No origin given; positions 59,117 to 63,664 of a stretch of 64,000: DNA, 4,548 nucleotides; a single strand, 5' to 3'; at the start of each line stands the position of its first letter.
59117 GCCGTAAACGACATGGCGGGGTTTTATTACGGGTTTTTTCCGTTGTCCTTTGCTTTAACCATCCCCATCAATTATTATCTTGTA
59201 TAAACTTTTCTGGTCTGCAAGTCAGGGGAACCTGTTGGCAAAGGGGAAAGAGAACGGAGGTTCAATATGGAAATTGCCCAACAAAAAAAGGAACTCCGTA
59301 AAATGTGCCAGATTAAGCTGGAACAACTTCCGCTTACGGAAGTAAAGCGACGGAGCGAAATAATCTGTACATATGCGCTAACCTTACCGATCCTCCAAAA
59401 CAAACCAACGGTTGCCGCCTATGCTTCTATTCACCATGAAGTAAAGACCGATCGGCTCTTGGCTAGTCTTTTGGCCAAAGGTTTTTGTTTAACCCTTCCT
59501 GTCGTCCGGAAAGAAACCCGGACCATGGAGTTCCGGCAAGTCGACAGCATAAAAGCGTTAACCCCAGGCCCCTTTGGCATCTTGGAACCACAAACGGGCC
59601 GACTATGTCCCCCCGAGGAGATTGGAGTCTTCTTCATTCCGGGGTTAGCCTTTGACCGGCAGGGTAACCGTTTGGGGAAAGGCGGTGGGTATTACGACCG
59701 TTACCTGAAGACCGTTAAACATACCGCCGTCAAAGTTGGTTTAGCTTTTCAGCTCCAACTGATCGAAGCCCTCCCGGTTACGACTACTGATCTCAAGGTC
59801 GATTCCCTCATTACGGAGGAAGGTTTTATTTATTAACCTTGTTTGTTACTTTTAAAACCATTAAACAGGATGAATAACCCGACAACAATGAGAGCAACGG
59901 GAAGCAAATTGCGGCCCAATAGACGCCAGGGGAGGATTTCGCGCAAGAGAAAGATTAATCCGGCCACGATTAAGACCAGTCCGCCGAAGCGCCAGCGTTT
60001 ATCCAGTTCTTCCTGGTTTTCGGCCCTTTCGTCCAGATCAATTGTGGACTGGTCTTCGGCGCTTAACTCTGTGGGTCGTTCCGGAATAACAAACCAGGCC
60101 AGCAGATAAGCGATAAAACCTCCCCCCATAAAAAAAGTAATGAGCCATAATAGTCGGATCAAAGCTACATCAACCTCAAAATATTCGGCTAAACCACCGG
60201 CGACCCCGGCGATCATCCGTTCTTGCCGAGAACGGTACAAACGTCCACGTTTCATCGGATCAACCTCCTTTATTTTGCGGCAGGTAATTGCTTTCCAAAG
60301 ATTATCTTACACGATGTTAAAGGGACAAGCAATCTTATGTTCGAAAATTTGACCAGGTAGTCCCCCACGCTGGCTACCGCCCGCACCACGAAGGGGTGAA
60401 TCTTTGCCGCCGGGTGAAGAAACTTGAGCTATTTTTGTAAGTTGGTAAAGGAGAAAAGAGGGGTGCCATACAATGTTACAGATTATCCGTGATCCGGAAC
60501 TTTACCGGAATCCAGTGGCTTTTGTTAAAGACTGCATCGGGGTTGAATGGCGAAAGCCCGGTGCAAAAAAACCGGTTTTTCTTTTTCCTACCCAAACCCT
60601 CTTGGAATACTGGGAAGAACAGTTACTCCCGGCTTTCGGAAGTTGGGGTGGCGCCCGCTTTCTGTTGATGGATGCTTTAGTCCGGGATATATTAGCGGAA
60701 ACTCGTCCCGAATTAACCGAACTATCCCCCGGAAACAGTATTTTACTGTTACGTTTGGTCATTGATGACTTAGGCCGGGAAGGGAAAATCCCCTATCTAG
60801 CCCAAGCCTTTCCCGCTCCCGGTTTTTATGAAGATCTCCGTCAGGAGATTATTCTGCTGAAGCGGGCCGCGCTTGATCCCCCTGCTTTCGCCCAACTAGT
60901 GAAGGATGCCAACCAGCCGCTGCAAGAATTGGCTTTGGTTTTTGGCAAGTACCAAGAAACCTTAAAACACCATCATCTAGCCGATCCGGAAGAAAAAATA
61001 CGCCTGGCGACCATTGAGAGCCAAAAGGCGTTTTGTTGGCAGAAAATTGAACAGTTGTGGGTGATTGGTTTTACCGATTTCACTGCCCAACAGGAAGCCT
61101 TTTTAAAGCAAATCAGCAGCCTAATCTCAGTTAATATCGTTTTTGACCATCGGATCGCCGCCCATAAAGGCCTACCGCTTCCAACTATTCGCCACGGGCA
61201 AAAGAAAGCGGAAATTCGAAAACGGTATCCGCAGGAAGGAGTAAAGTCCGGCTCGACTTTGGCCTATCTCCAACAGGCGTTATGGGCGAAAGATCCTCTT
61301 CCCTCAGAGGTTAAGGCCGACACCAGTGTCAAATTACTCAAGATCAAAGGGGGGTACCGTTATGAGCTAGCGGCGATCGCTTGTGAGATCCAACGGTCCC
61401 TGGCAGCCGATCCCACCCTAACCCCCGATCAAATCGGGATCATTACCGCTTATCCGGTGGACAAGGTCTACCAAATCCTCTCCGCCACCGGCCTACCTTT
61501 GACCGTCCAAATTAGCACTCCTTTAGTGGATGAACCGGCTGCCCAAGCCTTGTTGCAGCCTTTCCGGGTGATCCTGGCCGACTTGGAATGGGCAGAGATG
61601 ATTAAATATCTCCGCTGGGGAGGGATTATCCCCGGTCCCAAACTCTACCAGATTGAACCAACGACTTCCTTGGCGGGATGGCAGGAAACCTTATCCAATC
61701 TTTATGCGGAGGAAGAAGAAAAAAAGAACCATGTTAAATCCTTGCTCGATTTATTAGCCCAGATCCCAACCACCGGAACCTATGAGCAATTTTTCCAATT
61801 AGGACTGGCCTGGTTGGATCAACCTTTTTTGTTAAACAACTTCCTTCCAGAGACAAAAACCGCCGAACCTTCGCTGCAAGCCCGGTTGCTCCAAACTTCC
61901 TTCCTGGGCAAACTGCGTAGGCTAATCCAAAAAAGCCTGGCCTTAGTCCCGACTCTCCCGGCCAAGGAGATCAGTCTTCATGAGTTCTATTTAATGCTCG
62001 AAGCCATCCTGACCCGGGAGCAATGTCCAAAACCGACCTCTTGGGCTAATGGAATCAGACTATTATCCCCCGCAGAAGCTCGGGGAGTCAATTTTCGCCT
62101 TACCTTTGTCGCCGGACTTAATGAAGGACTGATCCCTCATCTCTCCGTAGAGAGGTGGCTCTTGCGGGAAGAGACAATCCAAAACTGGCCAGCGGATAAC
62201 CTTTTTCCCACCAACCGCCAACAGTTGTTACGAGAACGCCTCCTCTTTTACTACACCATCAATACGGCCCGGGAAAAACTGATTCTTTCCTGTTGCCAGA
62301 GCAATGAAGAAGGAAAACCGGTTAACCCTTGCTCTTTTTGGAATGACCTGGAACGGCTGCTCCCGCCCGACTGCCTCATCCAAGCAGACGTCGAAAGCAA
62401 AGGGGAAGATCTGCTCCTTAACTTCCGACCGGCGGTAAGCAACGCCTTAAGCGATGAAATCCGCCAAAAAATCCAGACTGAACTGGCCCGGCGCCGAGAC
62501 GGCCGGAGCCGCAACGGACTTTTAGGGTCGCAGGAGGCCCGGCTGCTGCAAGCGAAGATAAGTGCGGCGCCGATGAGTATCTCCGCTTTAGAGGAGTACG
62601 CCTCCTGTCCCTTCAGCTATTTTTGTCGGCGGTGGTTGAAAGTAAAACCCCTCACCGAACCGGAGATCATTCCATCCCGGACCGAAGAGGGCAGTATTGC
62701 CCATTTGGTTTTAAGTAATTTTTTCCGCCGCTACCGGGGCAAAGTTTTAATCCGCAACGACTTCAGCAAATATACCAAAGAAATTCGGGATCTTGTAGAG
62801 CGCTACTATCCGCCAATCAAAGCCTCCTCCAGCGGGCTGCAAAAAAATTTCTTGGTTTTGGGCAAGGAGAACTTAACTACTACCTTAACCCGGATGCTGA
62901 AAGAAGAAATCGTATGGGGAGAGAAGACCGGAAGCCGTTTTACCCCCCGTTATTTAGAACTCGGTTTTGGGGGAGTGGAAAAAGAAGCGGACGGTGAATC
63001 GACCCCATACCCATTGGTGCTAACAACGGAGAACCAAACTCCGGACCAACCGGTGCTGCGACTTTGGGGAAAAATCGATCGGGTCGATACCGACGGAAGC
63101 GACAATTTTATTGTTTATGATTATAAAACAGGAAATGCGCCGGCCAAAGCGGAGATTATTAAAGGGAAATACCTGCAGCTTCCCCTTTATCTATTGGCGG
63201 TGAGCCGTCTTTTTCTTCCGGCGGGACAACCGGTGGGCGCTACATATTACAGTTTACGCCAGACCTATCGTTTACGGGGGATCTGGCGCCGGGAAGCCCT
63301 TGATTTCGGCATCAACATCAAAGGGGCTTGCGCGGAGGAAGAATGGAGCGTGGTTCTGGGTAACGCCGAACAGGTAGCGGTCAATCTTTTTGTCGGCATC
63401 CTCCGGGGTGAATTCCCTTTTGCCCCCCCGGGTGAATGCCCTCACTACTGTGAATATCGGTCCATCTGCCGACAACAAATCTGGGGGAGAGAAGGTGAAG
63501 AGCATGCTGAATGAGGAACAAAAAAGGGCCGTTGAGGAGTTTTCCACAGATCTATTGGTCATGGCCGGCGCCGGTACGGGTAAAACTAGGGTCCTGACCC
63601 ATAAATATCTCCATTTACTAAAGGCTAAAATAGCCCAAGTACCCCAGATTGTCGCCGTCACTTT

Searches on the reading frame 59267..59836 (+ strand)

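Call 47: search_protein_families(library=pfam, proteins=[window:59267-59836:+], max_evalue=0.00001)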
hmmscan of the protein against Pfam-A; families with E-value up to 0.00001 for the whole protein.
window:59267-59836:+ (189 aa): 1 family
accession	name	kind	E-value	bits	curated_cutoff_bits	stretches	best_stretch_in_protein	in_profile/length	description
PF01812.26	5-FTHF_cyc-lig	-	7.6e-40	137.2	27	1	7-184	1-186/186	5-formyltetrahydrofolate cyclo-ligase family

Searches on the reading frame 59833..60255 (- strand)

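Call 47: search_protein_families(library=pfam, proteins=[window:59833-60255:-], max_evalue=0.00001)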
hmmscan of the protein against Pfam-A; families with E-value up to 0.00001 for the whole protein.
window:59833-60255:- (140 aa): 2 families
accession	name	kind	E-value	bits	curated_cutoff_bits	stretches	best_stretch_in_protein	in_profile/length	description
PF04024.17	PspC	-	4e-23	81.4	25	1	5-59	2-57/58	PspC domain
PF18917.5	LiaI-LiaF-like_TM1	-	9.5e-06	26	27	1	90-130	2-42/42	LiaI-LiaF-like transmembrane region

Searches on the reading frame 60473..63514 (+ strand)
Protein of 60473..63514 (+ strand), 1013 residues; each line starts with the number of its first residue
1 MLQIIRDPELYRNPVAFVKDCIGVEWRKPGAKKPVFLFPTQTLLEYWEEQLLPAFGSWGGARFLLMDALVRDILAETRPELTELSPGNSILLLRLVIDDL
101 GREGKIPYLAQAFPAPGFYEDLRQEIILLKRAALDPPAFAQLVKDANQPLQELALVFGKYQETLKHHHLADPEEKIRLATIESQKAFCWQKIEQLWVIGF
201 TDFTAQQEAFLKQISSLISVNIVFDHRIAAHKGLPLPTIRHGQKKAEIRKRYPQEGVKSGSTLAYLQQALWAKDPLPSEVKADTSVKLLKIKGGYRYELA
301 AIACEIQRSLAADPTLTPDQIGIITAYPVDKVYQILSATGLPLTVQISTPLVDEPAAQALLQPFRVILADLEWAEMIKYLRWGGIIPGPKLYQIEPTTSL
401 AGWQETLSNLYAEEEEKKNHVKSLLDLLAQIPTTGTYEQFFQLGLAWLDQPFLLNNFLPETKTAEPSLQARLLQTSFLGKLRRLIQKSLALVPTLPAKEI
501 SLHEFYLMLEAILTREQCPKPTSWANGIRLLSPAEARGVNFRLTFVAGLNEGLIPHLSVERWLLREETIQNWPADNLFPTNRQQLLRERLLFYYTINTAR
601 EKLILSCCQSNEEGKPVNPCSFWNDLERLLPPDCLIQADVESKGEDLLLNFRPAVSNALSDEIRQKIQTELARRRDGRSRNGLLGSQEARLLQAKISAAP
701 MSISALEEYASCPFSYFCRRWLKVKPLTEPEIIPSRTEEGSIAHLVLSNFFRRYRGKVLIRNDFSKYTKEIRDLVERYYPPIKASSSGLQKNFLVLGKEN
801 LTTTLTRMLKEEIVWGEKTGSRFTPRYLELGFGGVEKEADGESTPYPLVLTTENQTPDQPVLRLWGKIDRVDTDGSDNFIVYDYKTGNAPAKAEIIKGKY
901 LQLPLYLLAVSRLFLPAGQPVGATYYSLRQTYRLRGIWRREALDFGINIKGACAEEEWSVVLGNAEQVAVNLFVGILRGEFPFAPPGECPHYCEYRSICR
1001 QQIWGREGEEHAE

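Call 47: search_protein_families(library=pfam, proteins=[window:60473-63514:+], max_evalue=0.00001)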
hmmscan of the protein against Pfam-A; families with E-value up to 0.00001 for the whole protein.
window:60473-63514:+ (1013 aa): 2 families
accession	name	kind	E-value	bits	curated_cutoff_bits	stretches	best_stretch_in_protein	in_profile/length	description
PF12705.13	PDDEXK_1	-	7.1e-36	124.8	22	1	701-1000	2-247/247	PD-(D/E)XK nuclease superfamily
PF21445.3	ADDB_N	-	7.7e-08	32.3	26.6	1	84-216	83-222/290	ADDB, N-terminal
